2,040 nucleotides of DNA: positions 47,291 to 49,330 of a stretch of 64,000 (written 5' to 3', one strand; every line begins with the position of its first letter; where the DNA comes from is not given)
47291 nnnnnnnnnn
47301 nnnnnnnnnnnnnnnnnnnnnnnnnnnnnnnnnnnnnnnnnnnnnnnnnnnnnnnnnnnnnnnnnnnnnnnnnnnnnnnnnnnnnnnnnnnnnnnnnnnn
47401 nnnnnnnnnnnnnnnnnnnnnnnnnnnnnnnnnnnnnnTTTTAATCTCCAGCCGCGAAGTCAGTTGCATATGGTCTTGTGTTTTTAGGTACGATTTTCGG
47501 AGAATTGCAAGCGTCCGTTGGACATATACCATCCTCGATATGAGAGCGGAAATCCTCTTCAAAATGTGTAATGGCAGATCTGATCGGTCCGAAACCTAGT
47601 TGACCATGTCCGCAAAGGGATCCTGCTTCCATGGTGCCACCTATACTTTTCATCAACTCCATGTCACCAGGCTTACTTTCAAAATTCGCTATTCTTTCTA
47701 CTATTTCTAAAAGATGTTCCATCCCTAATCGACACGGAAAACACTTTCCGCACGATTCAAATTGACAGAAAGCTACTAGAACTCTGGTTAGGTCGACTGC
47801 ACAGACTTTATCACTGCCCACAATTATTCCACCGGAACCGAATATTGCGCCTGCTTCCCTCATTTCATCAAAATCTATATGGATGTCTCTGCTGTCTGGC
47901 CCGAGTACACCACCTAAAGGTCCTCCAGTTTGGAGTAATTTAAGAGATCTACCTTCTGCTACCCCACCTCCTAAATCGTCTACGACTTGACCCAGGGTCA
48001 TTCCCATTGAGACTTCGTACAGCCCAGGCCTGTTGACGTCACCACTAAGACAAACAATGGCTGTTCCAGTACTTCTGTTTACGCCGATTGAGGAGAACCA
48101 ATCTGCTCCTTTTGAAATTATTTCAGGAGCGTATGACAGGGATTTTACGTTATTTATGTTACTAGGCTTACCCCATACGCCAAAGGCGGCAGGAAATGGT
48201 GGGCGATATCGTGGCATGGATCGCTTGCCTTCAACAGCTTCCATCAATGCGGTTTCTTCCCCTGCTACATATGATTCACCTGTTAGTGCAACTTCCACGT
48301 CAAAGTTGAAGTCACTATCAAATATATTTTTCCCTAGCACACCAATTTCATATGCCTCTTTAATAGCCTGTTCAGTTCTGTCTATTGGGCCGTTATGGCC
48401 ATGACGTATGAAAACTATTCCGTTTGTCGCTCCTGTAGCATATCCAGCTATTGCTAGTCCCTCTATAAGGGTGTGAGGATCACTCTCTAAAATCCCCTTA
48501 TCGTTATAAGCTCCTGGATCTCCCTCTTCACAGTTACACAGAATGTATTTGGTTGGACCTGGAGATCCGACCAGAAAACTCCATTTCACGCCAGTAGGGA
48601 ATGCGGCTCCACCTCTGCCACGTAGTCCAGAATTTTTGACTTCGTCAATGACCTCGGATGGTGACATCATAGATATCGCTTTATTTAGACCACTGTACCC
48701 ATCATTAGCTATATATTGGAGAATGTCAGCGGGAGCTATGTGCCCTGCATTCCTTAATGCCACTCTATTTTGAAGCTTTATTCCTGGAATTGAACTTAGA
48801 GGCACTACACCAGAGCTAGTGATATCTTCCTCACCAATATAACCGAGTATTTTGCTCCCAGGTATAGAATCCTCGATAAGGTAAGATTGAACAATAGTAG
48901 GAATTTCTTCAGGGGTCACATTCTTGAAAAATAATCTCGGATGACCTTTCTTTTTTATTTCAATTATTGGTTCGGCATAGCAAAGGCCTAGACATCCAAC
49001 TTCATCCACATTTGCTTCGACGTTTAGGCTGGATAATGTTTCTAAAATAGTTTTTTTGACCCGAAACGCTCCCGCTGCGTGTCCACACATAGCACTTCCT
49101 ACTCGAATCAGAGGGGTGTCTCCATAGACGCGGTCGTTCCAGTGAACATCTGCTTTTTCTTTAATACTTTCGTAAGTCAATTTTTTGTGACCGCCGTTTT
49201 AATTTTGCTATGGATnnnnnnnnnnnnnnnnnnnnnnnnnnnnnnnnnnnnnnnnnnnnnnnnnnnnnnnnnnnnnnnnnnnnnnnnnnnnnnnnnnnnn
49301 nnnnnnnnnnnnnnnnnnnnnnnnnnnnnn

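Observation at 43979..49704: Stand-alone NuoE-F-G-like module with a silent FDH-fold subunit and a dedicated FNR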

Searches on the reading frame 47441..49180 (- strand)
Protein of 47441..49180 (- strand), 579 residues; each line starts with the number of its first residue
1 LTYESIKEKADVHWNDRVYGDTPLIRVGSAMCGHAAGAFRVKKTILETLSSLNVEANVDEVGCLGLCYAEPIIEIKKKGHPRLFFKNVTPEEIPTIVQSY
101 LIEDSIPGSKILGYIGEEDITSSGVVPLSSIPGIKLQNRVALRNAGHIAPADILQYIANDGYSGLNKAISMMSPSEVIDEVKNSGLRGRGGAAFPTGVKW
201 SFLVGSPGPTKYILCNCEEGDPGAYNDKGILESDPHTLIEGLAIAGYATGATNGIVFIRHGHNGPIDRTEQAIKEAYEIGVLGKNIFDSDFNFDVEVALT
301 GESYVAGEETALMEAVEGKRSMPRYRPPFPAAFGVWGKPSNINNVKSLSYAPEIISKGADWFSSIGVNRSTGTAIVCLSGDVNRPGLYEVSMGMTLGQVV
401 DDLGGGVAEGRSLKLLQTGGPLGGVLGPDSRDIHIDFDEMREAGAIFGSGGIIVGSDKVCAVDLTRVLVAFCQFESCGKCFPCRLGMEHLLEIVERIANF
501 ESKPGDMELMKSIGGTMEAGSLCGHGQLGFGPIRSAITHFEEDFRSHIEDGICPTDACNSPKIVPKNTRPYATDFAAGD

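Call 3: search_protein_families(library=pfam, proteins=[window:47441-49180:-])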
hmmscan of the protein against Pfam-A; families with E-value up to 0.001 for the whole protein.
window:47441-49180:- (579 aa): 4 families
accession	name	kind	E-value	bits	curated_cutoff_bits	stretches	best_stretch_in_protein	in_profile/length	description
PF01512.22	Complex1_51K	-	5.9e-38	130.5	31.2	1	181-349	1-146/150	Nuo51 FMN-binding domain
PF10589.14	NADH_4Fe-4S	-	1e-23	83.5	23.5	1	464-547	2-85/85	NADH-ubiquinone oxidoreductase-F iron-sulfur binding region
PF10531.15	SLBB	-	1.2e-09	38.3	27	1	375-425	1-54/55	SLBB domain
PF22461.2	SLBB_2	-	1e-05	26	27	1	376-443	3-62/79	SLBB domain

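Call 4: search_protein_families(library=ncbifam, proteins=[window:47441-49180:-])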
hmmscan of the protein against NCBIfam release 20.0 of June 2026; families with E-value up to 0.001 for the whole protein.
window:47441-49180:- (579 aa): 6 families
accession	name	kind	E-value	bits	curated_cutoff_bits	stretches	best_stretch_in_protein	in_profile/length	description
TIGR01959.1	nuoF_fam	equivalog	7.3e-132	439.6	558.65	1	151-548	12-410/410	NADH-quinone oxidoreductase subunit NuoF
NF010120.0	PRK13596.1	equivalog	1.9e-99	333.1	389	1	167-549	33-418/433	NADH-quinone oxidoreductase subunit NuoF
NF008436.0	PRK11278.1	equivalog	3e-98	329.6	749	1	153-554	27-432/448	NADH-quinone oxidoreductase subunit NuoF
TIGR04481.1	PR_assoc_PrdC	equivalog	1.5e-11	43.8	490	1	173-281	72-176/425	proline reductase-associated electron transfer protein PrdC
TIGR01945.1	rnfC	subfamily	5.8e-10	38.3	245.95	1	167-276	114-221/435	RnfABCDGE type electron transport complex subunit C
NF003454.1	PRK05035.1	equivalog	8.2e-09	34.5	345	1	169-425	118-336/556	electron transport complex subunit RsxC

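Call 11: search_solved_structures(query=window:47441-49180:-, show_alignments=2)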
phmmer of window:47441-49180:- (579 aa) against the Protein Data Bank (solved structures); distinct sequences matched with E-value up to 0.001: 66 (the best 60 are shown).
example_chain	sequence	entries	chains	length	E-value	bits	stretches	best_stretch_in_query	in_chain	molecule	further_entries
9bov_B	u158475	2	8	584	3.8e-147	494.6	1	25-560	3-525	NADH dehydrogenase (Quinone)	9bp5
7t2r_B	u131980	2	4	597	5.5e-142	477.6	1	34-559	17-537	NiFe hydrogenase subunit B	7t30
7q4v_B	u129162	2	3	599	1.2e-139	469.8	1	28-559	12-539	Iron hydrogenase HydB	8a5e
8oh5_B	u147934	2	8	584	6.5e-138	464.2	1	25-559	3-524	NAD-reducing hydrogenase subunit HoxF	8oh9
9n5u_B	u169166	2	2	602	7.3e-136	457.4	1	24-559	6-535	NfnB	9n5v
8a6t_B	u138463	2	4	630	1.2e-130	440.2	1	54-560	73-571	Electron bifurcating hydrogenase subunit HydB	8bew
7q4w_B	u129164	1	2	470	4.7e-128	431.6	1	153-559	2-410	Iron hydrogenase HydB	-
7p5h_B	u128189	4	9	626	2.9e-119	402.6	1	55-562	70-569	Fe-hydrogenase, subunit beta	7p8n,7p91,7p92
9mqx_B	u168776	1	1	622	5.5e-113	381.9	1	23-559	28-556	NADH:ubiquinone oxidoreductase, NADH-binding (51 kD) subunit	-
6vw7_B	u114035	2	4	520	3.3e-105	356.1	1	35-545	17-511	NAD-dependent formate dehydrogenase beta subunit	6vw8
6tg9_B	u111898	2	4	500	2.1e-101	343.6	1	59-545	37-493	Formate dehydrogenase subunit beta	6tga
9wxb_C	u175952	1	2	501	1.1e-99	338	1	33-544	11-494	Formate dehydrogenase beta subunit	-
2fug_1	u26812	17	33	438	1.1e-98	334.6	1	154-545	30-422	NADH-quinone oxidoreductase chain 1 | NADH-QUINONE OXIDOREDUCTASE SUBUNIT 1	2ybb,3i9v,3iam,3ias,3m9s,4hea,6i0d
8x9v_F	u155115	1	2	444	5.4e-96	325.7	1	137-553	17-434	NADH-quinone oxidoreductase subunit F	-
7awt_F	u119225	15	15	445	2.6e-92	313.6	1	150-559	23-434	NADH-quinone oxidoreductase subunit F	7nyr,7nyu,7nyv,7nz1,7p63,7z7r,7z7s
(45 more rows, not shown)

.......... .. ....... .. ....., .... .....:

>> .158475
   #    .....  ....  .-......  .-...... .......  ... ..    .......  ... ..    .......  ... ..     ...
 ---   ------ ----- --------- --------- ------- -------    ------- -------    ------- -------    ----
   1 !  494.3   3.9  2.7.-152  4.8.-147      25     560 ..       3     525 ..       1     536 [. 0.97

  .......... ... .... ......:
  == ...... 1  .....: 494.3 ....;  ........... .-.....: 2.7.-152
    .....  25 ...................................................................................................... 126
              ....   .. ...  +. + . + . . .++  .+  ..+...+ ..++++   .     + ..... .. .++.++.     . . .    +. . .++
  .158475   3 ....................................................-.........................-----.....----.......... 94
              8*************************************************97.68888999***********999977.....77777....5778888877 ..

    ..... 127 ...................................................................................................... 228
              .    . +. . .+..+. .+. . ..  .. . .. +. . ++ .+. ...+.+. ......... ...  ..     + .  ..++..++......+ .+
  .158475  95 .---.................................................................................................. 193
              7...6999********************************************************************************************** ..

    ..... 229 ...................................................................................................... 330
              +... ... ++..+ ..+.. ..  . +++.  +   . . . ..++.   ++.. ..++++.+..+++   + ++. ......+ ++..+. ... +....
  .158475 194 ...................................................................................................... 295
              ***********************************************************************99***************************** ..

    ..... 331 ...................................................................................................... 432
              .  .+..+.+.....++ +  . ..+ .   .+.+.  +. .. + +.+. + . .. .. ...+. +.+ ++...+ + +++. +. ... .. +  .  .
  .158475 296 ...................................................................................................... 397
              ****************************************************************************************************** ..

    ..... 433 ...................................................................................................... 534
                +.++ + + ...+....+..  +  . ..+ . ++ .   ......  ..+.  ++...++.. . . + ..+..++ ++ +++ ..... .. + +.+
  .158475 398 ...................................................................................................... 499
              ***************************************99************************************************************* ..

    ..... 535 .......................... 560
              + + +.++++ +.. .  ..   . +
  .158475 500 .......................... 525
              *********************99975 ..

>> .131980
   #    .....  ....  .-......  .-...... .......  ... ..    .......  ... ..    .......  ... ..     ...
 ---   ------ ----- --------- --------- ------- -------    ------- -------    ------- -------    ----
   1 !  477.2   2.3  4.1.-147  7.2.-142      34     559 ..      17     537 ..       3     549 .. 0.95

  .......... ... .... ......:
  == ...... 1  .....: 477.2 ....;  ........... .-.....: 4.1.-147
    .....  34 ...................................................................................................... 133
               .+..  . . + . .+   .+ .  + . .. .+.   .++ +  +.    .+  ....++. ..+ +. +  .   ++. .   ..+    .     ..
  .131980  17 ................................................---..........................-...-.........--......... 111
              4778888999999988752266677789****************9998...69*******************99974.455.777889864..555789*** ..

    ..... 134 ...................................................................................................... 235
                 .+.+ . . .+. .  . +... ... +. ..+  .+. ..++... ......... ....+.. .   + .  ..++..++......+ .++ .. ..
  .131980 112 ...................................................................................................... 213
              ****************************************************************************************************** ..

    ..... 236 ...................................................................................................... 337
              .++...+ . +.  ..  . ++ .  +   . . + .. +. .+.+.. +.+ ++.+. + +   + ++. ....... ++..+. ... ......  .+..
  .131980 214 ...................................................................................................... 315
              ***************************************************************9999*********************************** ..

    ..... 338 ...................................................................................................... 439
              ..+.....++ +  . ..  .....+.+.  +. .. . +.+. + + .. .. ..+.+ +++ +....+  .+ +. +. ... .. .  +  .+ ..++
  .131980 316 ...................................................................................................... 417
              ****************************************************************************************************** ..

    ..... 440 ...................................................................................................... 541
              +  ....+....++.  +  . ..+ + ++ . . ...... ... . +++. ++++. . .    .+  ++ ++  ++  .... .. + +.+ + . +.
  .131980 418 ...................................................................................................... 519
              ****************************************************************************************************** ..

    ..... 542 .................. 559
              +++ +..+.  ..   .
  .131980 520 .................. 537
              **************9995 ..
